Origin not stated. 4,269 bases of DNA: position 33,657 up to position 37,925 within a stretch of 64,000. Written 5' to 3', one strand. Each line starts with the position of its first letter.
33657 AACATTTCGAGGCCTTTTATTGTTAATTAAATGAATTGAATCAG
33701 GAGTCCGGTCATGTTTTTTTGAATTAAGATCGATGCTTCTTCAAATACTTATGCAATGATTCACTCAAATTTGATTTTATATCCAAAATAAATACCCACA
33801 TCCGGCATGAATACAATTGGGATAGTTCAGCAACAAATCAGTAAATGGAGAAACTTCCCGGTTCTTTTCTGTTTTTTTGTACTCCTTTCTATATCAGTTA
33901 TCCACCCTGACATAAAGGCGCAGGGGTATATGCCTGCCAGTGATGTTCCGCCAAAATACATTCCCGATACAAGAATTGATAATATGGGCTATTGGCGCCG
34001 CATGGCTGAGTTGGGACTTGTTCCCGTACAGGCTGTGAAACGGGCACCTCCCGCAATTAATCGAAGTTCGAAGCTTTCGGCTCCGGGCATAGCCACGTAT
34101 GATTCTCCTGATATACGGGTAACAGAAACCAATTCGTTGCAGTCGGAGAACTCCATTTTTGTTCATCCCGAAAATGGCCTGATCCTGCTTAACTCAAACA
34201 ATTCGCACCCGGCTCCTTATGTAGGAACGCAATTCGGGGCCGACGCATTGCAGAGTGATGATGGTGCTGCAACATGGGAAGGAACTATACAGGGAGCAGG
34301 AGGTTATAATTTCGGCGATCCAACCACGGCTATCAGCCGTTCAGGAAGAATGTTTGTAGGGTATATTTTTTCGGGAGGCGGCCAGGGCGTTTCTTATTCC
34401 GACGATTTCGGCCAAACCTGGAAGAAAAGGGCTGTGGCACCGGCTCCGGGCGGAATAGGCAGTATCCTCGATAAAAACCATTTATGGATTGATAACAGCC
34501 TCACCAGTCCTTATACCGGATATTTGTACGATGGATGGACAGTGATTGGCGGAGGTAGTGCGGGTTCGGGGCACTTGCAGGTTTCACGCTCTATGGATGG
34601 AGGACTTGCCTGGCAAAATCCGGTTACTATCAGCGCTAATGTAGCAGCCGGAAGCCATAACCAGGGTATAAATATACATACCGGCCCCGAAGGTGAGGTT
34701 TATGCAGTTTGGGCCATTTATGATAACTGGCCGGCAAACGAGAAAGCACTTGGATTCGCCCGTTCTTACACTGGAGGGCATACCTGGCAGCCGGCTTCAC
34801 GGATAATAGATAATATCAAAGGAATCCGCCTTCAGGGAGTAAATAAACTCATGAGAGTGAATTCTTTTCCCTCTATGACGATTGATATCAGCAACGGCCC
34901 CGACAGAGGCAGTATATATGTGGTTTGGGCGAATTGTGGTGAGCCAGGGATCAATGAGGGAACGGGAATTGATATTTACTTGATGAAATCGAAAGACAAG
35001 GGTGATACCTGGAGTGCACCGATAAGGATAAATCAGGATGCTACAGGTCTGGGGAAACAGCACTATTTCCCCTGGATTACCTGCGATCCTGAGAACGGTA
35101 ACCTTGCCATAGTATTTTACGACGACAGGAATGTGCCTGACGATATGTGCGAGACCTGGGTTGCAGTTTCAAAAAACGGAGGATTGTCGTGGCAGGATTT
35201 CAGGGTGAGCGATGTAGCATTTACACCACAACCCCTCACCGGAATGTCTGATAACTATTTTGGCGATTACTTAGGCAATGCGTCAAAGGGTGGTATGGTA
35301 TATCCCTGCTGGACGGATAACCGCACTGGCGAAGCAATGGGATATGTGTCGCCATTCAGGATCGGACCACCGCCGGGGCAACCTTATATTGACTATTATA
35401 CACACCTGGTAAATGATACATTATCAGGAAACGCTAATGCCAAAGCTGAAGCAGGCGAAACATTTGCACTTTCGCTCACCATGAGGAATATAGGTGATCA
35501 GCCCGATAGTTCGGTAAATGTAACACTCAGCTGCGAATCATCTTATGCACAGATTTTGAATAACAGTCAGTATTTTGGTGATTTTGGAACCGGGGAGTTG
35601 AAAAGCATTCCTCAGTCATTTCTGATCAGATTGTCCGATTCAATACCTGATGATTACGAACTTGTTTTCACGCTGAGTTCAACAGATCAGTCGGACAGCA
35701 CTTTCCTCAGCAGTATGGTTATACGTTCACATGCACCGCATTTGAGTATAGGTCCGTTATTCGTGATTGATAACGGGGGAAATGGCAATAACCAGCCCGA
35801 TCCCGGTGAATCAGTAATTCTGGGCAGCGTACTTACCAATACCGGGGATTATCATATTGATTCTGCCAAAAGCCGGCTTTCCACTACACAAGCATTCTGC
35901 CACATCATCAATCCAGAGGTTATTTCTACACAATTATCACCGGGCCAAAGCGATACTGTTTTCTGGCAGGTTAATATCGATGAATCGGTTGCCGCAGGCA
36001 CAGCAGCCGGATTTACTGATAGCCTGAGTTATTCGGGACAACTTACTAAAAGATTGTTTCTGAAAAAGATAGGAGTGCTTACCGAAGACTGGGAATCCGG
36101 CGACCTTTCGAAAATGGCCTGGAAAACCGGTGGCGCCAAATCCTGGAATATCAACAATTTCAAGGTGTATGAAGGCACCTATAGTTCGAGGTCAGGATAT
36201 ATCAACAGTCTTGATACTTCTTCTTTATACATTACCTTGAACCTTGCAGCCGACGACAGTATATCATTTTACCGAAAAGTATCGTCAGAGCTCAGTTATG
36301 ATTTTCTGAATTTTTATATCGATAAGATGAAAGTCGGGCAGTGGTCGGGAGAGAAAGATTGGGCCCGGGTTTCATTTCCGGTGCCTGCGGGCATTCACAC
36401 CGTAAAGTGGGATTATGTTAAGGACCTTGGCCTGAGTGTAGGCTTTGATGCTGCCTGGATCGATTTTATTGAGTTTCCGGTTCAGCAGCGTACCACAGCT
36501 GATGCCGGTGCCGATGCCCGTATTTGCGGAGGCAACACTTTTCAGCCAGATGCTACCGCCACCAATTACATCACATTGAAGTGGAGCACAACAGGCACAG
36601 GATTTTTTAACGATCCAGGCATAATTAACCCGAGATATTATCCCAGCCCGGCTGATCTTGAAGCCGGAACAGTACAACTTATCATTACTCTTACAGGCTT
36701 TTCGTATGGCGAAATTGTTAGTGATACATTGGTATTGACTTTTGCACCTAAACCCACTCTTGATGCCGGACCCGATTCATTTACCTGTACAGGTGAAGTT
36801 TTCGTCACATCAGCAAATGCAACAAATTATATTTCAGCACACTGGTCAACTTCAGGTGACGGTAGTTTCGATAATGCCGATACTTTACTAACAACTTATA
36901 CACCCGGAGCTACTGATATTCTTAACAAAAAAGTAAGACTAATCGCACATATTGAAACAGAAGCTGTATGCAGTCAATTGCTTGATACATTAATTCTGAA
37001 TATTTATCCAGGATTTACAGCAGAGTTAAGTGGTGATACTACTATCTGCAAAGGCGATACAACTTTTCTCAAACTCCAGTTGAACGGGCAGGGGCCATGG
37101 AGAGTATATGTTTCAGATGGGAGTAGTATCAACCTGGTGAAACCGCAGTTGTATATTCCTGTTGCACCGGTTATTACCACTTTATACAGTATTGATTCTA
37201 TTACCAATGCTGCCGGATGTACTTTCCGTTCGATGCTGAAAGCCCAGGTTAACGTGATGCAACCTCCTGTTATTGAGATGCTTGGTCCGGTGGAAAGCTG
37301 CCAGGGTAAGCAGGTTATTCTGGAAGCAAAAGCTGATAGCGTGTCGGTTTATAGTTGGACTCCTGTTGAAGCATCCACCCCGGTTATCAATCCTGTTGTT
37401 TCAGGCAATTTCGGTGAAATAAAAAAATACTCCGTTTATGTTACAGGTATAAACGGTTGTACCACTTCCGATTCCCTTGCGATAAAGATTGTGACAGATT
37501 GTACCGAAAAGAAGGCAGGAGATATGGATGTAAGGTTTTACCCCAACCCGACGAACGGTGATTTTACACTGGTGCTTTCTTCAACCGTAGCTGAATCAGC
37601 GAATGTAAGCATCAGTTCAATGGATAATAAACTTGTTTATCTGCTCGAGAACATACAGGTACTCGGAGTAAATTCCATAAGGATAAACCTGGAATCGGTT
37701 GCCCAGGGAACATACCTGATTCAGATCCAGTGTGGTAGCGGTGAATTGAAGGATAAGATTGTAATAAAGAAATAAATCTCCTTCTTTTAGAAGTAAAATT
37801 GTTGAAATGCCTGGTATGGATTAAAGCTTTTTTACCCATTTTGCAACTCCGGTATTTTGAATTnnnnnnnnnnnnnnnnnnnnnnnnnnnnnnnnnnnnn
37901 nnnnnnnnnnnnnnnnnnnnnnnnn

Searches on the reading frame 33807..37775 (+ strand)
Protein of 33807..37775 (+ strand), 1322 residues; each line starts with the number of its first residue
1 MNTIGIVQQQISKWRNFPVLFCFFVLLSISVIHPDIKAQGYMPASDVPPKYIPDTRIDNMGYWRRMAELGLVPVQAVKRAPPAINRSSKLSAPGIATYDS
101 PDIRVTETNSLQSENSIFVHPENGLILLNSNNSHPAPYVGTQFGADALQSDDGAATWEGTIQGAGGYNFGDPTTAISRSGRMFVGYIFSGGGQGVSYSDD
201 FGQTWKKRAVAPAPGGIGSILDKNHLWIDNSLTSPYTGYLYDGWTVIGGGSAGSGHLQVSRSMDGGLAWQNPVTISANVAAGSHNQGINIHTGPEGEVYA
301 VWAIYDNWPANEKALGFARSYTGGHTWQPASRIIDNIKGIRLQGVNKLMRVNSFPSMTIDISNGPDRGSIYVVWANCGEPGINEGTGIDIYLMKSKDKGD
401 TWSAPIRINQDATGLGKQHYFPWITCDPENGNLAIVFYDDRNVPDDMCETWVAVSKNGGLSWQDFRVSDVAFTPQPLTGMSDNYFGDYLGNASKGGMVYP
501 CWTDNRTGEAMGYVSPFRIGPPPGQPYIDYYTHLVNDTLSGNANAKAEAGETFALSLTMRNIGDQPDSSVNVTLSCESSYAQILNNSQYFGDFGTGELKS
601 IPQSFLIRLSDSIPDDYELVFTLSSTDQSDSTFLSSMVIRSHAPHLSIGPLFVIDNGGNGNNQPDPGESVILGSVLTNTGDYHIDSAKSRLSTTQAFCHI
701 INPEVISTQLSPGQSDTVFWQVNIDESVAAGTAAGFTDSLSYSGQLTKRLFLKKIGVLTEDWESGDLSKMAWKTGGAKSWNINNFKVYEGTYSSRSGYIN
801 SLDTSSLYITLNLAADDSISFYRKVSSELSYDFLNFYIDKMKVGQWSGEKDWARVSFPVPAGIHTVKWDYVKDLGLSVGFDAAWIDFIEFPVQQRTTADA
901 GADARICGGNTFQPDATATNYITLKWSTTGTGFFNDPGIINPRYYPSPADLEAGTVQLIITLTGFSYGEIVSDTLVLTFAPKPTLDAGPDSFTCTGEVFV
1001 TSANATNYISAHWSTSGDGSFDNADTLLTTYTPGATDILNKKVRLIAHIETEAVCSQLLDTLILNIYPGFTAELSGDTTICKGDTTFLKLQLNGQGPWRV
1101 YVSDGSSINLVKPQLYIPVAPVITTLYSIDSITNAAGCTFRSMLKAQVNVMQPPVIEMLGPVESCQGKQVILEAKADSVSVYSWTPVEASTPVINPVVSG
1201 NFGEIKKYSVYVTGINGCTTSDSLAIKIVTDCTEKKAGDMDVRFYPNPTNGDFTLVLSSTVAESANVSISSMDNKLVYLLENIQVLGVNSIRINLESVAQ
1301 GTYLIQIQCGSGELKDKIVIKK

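Call 55: search_protein_families(library=pfam, proteins=[window:33807-37775:+], max_evalue=0.001)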
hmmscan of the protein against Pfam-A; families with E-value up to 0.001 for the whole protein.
window:33807-37775:+ (1322 aa): 2 families
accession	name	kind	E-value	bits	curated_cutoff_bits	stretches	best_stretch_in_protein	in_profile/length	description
PF13088.12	BNR_2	-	1.3e-11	44.8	31.4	1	110-331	48-252/277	BNR repeat-like domain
PF18962.6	Por_Secre_tail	-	1.1e-10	42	27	1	1245-1320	2-75/75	Secretion system C-terminal sorting domain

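Call 59: search_protein_families(library=ncbifam, proteins=[window:33807-37775:+], max_evalue=0.01)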
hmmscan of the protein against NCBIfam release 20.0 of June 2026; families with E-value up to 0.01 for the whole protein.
window:33807-37775:+ (1322 aa): 4 families
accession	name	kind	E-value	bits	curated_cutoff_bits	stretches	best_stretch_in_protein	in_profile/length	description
TIGR04183.1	Por_Secre_tail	domain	1.4e-09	37.8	23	1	1245-1321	2-72/72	T9SS type A sorting domain-containing protein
TIGR03900.1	prc_long_Delta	hypoth_equivalog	9.6e-07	27.1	660.95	1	542-728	564-751/973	MXAN_5808 family serine peptidase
NF038113.1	T9SSA_dep_M36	equivalog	1.2e-06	27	885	1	1231-1321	779-869/869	T9SS-dependent M36 family metallopeptidase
NF045728.1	glycosyl_F510_1955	equivalog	0.00022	20.6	175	0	378-478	60-143/246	F510_1955 family glycosylhydrolase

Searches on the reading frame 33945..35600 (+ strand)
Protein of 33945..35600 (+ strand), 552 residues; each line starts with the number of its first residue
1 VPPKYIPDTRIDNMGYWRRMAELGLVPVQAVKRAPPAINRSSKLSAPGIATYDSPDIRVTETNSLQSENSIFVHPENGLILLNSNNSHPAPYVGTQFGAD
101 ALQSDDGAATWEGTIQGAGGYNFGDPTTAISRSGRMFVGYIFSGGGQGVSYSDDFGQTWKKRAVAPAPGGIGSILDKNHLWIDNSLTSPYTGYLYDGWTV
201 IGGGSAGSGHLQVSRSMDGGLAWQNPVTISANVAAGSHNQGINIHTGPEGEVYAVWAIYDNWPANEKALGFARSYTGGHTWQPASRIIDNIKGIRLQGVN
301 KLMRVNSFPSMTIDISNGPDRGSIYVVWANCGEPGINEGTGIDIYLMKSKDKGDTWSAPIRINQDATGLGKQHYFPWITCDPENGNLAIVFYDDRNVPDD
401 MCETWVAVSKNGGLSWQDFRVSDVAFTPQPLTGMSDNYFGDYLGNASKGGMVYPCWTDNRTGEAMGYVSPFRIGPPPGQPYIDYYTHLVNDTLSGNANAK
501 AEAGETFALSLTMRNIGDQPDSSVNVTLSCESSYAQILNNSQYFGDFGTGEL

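Call 67: search_solved_structures(query=window:33945-35600:+, max_evalue=1)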
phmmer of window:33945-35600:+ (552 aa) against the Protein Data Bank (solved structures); distinct sequences matched with E-value up to 1: 19.
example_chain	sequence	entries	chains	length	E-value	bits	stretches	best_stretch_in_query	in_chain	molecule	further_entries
4fj6_A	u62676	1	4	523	0.0055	18.5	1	269-366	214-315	glycoside hydrolase family 33, candidate sialidase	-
6myv_A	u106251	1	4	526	0.022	16.5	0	322-367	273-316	Sialidase26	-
6mrv_B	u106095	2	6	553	0.023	16.5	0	322-367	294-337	Sialidase26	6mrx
8feb_A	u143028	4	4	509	0.038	15.7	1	341-420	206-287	Sialidase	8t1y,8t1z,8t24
8t26_A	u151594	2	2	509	0.041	15.6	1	341-419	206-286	Sialidase, putative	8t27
8gn6_C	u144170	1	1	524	0.046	15.5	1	341-419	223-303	Sialidase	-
8gn6_A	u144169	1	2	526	0.046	15.4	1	341-419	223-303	Sialidase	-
5ezn_E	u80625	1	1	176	0.052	15.3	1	342-397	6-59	Cysteine-rich protective antigen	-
5ezn_G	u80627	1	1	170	0.07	14.8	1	343-397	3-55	Cysteine-rich protective antigen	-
9db6_A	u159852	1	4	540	0.077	14.7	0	270-366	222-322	BNR/Asp-box repeat protein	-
5ezo_A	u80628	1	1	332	0.11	14.2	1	341-396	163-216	c12 Fab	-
6mpv_A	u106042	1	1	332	0.11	14.2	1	342-396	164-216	Cysteine-rich protective antigen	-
5tih_A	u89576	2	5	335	0.11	14.2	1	342-396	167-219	Cysteine-rich protective antigen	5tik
8cde_B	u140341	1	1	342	0.11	14.1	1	342-396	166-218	Cysteine-rich protective antigen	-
7phv_A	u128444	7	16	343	0.11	14.1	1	342-396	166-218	Cysteine-rich protective antigen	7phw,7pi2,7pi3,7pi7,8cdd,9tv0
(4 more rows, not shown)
